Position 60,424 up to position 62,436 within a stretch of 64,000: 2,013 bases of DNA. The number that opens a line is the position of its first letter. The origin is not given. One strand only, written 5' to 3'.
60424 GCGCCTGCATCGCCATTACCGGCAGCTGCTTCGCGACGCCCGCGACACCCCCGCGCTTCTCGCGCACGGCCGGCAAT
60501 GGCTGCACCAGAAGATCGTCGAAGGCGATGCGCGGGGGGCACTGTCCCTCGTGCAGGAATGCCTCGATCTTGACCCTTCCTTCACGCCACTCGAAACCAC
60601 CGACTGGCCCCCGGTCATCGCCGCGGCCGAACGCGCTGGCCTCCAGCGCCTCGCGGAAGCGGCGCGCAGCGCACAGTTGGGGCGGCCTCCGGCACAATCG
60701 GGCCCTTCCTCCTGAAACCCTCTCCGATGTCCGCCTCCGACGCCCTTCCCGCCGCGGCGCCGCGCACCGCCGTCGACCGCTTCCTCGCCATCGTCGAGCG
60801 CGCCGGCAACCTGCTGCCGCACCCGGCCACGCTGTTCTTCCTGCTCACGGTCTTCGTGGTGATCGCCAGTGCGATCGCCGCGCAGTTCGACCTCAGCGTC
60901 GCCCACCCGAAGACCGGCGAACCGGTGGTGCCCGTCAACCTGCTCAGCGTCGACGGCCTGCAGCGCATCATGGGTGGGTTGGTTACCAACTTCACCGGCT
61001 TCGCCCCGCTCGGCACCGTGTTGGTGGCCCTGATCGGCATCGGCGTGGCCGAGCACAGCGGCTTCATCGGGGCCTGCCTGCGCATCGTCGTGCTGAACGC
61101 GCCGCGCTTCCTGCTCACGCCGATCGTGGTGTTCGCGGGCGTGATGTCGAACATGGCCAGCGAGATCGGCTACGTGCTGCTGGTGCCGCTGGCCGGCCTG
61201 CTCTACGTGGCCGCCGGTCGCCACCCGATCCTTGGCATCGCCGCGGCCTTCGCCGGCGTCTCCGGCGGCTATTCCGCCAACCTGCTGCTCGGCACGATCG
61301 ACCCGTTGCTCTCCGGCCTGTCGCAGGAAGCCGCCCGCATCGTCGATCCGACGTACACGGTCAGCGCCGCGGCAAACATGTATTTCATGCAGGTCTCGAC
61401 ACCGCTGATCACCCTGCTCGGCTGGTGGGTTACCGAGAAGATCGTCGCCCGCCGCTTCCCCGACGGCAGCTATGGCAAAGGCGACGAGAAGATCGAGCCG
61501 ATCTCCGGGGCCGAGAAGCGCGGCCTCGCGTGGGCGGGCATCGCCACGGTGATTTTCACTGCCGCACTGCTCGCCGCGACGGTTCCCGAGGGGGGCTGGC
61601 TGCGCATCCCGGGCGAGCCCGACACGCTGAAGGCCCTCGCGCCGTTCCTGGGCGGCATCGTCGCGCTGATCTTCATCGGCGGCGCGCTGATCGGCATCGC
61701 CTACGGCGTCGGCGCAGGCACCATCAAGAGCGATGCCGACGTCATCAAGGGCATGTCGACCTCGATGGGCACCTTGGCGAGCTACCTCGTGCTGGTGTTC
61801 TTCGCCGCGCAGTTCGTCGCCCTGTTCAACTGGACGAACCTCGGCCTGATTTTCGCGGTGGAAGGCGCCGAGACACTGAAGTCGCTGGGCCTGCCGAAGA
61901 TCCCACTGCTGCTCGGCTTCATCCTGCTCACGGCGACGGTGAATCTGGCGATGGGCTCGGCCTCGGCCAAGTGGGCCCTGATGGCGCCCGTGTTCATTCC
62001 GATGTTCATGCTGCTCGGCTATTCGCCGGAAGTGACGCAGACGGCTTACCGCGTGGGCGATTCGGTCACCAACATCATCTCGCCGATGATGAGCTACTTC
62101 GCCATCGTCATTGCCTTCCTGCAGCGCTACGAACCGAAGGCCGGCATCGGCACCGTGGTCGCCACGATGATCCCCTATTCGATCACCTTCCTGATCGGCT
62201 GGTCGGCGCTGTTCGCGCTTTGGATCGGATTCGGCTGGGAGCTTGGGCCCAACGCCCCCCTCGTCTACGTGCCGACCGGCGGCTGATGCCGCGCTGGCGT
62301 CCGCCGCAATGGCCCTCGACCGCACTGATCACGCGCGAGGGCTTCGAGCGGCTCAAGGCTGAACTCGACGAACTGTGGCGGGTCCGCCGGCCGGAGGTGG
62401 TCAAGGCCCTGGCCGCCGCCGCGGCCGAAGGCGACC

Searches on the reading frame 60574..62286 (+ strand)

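Call 64: search_protein_families(library=pfam, proteins=[window:60574-62286:+], max_evalue=0.001)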
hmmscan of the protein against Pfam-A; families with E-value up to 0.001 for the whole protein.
window:60574-62286:+ (570 aa): 2 families
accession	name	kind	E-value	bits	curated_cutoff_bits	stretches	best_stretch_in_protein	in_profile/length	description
PF03806.19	ABG_transport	-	1.3e-189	631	27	1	69-565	1-502/502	AbgT putative transporter family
PF02667.20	SCFA_trans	-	4.2e-06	26.5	27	1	392-543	302-450/453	Short chain fatty acid transporter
